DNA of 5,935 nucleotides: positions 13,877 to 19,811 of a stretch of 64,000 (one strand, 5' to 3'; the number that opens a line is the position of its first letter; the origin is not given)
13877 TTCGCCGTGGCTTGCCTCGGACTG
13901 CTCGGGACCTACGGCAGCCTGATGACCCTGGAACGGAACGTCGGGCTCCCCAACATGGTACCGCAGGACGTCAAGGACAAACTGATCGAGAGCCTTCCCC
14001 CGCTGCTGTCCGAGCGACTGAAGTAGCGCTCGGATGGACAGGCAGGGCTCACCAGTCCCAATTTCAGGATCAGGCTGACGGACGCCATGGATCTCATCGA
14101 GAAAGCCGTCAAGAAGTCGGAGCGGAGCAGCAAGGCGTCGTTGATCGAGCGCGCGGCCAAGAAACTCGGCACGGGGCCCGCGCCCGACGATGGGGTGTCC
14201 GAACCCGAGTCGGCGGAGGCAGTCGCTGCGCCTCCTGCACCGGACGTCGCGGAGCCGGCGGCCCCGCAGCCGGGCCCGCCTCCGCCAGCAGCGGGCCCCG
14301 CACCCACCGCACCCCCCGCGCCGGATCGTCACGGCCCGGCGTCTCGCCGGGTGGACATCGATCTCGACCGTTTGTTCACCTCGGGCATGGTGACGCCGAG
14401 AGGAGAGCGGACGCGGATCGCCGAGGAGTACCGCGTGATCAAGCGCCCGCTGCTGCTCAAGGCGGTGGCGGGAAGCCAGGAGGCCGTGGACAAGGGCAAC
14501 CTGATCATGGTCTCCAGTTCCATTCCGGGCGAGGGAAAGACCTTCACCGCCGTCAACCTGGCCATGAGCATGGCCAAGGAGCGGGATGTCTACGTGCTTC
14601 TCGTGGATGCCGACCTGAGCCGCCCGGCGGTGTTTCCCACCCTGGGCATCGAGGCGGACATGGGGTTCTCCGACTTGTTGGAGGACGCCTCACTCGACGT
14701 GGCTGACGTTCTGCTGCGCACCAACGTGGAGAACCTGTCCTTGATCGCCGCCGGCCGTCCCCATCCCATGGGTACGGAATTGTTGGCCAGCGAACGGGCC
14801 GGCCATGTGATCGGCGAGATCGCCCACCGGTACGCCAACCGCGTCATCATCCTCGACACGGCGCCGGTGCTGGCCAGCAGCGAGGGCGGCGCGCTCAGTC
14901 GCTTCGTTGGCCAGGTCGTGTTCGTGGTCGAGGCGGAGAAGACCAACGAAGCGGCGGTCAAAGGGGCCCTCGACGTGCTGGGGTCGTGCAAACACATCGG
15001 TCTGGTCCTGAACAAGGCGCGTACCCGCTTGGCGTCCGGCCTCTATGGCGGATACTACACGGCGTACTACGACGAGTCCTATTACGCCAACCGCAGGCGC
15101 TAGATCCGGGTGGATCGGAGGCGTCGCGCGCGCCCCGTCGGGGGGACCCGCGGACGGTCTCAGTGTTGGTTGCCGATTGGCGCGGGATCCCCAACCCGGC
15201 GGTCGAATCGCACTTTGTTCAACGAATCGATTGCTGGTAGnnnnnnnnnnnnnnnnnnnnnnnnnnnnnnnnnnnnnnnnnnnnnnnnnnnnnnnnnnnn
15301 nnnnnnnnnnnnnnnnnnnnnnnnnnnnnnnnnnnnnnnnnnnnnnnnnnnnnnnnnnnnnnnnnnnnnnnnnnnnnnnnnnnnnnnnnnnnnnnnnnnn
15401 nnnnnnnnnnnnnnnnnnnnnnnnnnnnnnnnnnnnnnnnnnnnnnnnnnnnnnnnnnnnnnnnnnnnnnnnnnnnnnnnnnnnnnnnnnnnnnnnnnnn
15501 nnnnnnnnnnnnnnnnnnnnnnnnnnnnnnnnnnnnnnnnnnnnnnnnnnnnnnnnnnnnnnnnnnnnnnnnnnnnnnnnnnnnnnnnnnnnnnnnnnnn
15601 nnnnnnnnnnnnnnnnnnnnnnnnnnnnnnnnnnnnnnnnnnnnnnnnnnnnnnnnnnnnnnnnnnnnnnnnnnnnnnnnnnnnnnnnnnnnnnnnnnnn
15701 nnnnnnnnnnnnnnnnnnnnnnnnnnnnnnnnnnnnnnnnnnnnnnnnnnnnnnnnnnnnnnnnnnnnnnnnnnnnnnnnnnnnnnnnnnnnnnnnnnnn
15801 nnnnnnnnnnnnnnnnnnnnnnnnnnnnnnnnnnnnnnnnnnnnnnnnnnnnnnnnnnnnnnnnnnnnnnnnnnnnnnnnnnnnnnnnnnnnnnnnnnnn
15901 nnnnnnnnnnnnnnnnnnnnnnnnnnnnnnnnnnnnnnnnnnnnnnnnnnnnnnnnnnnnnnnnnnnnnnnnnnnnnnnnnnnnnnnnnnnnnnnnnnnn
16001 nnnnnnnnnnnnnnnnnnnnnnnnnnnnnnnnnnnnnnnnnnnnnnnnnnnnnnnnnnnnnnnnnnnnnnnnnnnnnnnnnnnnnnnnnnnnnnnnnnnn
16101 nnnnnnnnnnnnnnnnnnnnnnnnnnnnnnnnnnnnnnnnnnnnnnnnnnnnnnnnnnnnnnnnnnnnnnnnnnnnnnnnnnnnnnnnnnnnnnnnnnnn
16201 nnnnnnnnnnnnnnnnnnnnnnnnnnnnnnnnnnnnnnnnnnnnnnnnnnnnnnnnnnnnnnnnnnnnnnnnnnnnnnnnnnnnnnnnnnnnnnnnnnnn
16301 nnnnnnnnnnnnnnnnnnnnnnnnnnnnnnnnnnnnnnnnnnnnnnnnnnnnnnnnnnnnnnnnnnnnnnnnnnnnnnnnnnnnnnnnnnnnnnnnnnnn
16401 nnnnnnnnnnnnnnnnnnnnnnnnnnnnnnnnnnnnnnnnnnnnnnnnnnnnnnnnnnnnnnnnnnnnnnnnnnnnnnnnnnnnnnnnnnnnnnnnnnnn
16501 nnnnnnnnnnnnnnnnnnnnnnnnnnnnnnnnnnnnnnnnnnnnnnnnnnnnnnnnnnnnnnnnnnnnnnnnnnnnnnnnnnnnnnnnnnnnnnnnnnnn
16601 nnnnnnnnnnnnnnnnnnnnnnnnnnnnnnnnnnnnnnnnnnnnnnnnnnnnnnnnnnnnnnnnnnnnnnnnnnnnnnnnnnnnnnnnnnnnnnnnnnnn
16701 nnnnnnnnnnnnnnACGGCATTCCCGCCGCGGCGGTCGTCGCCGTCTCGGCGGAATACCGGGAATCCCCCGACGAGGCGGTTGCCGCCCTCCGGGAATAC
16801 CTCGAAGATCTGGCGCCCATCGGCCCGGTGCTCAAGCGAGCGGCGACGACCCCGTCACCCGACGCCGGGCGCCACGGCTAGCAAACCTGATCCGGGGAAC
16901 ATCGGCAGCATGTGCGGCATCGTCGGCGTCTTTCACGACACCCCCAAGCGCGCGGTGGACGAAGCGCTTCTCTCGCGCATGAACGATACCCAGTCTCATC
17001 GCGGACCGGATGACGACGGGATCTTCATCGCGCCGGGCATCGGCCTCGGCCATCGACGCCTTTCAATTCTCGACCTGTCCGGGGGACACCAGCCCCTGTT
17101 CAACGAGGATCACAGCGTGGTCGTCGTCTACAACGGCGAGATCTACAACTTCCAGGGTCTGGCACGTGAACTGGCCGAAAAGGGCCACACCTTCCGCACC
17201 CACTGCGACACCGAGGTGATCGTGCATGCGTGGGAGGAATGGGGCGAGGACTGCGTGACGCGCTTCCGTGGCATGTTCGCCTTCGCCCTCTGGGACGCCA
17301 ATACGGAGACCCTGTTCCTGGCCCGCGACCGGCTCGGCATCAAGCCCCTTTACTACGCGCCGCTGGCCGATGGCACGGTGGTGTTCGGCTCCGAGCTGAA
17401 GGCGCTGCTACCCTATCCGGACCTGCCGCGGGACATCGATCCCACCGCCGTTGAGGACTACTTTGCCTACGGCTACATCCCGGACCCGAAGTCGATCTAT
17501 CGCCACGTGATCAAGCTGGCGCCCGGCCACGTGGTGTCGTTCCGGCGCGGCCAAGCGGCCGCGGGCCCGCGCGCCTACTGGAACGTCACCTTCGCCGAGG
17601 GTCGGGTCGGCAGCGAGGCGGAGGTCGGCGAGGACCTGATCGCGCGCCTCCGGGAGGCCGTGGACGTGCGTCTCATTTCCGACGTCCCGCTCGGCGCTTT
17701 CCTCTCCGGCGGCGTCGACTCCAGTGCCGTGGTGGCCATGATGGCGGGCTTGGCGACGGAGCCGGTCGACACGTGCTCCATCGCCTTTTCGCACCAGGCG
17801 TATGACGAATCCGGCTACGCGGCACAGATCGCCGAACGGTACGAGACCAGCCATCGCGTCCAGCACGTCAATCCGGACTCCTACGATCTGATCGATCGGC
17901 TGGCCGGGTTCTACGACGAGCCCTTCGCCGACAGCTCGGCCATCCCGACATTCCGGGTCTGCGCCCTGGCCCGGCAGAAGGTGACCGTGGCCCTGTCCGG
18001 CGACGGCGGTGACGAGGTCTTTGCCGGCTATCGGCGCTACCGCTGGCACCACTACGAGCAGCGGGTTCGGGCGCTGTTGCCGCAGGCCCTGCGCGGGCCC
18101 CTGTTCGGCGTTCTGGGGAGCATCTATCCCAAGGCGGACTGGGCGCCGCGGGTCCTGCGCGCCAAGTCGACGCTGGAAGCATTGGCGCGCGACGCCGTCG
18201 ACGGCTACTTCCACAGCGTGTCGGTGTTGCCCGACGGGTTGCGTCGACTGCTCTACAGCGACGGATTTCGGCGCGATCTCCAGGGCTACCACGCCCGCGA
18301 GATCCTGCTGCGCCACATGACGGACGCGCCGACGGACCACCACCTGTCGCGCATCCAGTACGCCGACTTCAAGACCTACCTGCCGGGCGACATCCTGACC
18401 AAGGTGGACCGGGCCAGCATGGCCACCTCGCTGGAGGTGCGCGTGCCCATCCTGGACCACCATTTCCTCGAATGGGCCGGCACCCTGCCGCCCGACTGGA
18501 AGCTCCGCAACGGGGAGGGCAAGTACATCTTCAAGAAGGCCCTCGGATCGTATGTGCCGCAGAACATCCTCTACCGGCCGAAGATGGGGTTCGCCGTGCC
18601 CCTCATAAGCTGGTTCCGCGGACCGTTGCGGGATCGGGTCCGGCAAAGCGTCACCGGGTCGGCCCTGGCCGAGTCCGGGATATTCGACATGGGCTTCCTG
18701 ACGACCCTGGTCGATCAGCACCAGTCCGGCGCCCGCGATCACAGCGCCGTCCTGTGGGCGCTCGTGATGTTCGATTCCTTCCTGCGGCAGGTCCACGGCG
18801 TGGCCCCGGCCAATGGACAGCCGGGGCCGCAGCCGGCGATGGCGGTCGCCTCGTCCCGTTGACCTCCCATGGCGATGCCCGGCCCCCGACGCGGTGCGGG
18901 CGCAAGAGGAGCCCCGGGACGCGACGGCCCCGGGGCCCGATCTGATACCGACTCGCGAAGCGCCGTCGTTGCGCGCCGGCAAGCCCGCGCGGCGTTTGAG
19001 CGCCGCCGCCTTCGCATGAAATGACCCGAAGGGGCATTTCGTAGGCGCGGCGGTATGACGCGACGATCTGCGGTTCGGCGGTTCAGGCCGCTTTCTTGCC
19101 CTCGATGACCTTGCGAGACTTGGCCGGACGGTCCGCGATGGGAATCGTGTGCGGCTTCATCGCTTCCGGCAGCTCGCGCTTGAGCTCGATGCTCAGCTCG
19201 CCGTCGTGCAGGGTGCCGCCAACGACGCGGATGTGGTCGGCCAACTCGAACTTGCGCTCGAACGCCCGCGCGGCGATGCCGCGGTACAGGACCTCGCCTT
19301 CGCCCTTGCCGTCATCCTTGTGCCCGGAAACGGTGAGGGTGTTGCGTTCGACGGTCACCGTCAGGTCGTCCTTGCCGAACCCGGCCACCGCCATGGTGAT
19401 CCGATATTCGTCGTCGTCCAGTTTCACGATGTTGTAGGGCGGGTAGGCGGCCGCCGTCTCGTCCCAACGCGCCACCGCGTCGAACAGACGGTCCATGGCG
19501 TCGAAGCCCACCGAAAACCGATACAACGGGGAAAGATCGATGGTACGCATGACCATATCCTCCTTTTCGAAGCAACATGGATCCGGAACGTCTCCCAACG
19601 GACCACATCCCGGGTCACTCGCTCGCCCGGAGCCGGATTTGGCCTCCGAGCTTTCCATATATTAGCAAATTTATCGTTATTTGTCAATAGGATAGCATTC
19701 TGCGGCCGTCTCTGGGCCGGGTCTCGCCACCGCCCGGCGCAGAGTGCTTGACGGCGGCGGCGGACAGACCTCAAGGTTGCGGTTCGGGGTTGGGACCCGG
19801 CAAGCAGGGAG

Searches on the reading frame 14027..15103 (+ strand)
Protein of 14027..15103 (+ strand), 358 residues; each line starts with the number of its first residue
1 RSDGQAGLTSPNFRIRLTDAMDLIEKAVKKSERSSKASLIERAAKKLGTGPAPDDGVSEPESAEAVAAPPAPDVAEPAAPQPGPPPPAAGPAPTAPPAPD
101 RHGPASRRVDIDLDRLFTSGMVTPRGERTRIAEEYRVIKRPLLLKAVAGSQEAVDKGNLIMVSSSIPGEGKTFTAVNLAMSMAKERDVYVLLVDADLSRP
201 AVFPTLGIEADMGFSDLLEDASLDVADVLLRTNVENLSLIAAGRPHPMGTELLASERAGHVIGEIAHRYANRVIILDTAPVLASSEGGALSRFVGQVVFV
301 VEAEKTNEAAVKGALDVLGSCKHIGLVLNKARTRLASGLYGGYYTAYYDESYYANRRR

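Call 80: search_protein_families(library=pfam, proteins=[window:14027-15103:+])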
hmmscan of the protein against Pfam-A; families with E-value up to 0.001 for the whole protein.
window:14027-15103:+ (358 aa): 3 families
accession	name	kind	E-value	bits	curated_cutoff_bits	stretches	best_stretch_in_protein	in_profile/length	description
PF13614.12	AAA_31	-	6.6e-07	29.9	27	1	160-305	4-151/177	AAA domain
PF01656.29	CbiA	-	2.9e-06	27.7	25.4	1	165-334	6-86/125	CobQ/CobB/MinD/ParA nucleotide binding domain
PF10609.15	ParA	-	0.00011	22.2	27.1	1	158-210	4-55/246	NUBPL iron-transfer P-loop NTPase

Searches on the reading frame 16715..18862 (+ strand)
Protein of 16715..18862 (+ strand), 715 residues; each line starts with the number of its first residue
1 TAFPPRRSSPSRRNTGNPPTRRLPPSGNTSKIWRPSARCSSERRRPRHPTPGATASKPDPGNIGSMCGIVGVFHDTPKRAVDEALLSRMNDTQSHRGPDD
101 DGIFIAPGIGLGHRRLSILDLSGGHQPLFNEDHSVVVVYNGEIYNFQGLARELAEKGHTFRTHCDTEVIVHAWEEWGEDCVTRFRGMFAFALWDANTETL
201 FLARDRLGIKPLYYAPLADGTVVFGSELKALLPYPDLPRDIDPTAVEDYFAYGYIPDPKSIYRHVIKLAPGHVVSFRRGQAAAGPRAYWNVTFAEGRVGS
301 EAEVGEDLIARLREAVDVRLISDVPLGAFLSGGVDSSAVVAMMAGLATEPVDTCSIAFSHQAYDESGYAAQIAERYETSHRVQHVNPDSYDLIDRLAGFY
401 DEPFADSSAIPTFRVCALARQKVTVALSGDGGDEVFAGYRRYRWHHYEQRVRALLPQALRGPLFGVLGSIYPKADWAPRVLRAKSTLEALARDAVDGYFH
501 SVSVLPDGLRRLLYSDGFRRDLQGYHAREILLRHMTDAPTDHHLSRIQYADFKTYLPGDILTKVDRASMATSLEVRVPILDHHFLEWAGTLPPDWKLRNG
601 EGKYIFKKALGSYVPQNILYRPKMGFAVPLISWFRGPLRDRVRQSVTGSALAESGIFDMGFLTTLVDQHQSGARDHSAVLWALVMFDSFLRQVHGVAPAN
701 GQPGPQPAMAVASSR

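Call 82: search_protein_families(library=pfam, proteins=[window:16715-18862:+], max_evalue=0.01)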
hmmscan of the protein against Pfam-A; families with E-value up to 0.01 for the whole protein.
window:16715-18862:+ (715 aa): 4 families
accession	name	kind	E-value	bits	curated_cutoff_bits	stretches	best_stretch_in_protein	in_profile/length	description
PF00733.27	Asn_synthase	-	1.4e-102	344.4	21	1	310-690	4-353/354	Asparagine synthase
PF13537.11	GATase_7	-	2.3e-50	170.1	25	1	113-232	1-122/123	Glutamine amidotransferase domain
PF13522.11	GATase_6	-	3.1e-46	157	27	1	98-227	1-130/130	Glutamine amidotransferase domain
PF12481.13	DUF3700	-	2.3e-06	27.7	27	1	179-228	124-173/228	Aluminium induced protein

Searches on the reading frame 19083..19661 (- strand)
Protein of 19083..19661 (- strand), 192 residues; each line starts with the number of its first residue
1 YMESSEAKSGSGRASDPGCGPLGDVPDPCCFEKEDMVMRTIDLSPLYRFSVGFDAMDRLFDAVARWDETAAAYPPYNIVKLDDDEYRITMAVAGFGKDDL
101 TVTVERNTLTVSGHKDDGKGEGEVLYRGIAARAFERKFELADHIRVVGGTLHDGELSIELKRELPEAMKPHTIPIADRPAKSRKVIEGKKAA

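Call 82: search_protein_families(library=pfam, proteins=[window:19083-19661:-], max_evalue=0.01)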
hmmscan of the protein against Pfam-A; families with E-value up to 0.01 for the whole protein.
window:19083-19661:- (192 aa): 1 family
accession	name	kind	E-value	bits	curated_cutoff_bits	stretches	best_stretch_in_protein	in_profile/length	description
PF00011.27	HSP20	-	7.4e-18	65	20.8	1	80-175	3-101/102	Hsp20/alpha crystallin family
